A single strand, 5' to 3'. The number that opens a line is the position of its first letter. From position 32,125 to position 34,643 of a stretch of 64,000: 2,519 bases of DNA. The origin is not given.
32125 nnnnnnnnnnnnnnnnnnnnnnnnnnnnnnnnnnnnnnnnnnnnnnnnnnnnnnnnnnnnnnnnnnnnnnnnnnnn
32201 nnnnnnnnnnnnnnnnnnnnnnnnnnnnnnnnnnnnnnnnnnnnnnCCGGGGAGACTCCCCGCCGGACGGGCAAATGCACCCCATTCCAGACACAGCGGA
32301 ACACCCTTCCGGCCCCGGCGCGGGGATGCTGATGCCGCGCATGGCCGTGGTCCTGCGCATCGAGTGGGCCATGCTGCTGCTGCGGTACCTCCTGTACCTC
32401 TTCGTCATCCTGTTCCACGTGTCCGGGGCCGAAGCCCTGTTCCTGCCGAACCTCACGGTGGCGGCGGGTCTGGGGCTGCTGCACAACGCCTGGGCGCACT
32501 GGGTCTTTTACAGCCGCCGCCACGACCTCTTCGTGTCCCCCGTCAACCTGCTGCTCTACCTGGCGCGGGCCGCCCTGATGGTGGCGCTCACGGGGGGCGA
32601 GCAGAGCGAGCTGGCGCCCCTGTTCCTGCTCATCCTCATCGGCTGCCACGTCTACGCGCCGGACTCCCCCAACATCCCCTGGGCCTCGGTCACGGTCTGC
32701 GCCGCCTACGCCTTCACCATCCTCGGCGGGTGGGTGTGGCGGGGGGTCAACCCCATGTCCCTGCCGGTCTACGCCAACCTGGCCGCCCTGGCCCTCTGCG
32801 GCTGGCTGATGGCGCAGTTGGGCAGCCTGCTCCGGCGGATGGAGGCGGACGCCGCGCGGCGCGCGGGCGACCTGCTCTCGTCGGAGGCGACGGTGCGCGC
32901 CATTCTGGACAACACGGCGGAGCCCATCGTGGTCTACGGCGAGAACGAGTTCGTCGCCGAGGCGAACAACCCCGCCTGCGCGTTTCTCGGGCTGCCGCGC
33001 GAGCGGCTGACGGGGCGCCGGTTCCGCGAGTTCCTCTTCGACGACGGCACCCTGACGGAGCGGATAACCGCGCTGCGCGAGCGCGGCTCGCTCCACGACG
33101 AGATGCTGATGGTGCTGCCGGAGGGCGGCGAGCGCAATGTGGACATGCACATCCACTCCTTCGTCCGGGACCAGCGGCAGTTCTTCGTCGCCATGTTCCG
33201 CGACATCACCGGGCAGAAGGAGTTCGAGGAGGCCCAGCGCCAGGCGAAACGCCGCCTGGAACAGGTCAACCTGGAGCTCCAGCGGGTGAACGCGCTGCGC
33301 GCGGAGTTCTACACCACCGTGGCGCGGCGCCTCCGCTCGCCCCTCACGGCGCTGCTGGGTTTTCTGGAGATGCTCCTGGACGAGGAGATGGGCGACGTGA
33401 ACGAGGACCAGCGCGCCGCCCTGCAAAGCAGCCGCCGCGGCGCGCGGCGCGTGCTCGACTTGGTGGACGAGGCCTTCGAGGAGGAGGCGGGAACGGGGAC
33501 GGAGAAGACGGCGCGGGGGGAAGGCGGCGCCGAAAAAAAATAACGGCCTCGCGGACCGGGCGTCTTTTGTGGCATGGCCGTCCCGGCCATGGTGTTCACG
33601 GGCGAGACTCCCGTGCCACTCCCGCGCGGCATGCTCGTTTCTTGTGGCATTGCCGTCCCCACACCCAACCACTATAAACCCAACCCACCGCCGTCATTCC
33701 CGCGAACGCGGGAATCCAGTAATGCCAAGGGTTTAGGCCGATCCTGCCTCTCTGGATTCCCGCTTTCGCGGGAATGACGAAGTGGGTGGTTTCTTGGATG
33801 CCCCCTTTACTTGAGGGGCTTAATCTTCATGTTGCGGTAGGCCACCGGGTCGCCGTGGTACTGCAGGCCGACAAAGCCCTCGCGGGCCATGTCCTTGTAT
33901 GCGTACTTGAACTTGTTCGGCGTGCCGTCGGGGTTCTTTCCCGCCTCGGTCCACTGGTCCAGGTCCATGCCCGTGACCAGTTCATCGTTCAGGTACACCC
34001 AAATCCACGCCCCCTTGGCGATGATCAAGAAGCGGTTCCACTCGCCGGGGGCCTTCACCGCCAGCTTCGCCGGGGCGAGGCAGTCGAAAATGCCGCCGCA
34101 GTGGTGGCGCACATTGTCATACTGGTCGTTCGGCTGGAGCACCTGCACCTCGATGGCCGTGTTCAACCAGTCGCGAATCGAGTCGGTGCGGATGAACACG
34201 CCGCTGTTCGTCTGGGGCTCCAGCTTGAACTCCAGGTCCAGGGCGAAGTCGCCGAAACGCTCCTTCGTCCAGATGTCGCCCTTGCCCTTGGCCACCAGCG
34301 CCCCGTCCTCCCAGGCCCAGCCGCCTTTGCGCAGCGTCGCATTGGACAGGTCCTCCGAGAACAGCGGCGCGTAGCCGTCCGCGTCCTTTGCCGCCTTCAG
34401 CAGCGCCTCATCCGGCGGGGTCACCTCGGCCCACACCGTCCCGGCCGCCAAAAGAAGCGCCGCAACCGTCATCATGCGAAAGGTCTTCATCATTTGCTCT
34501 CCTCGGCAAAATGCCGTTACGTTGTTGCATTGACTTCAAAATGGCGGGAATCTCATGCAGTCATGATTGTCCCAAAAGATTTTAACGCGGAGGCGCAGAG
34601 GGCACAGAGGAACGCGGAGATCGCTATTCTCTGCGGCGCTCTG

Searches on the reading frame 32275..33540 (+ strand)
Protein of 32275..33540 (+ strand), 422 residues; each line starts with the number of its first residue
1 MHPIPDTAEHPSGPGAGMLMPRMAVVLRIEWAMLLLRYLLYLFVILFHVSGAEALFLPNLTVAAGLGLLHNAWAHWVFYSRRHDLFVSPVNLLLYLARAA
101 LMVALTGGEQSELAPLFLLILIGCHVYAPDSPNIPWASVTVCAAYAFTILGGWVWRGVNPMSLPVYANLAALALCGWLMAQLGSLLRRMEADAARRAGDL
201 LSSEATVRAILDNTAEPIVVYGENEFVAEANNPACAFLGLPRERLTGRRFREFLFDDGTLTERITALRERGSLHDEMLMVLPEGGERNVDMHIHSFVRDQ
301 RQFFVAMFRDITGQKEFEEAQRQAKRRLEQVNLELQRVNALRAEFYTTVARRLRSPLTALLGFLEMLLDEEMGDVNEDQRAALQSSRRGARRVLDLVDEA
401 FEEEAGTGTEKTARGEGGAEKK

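Call 60: search_protein_families(library=pfam, proteins=[window:32275-33540:+], max_evalue=0.001)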
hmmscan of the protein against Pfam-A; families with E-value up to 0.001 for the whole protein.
window:32275-33540:+ (422 aa): 5 families
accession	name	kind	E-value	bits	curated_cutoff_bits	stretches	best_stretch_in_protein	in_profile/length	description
PF00512.31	HisKA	-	3e-10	40.4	26.9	1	342-399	2-56/66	His Kinase A (phospho-acceptor) domain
PF00989.32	PAS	-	7.4e-08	32.8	22.6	1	207-311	3-113/113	PAS fold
PF13426.13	PAS_9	-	1.7e-07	31.9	27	1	218-312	4-102/103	PAS domain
PF08448.16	PAS_4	-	5.7e-07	30.2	23.1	1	211-315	1-109/110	PAS fold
PF13188.13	PAS_8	-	6.1e-06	26.4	21.8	1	207-259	3-56/65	PAS domain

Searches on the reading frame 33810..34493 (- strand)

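Call 35: search_protein_families(library=pfam, proteins=[window:33810-34493:-], max_evalue=0.001)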
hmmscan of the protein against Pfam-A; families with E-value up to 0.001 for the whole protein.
window:33810-34493:- (228 aa): 1 family
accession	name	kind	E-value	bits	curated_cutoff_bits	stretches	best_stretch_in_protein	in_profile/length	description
PF06439.18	3keto-disac_hyd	-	2.9e-38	132.2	26.8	1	56-225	23-187/187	3-keto-disaccharide hydrolase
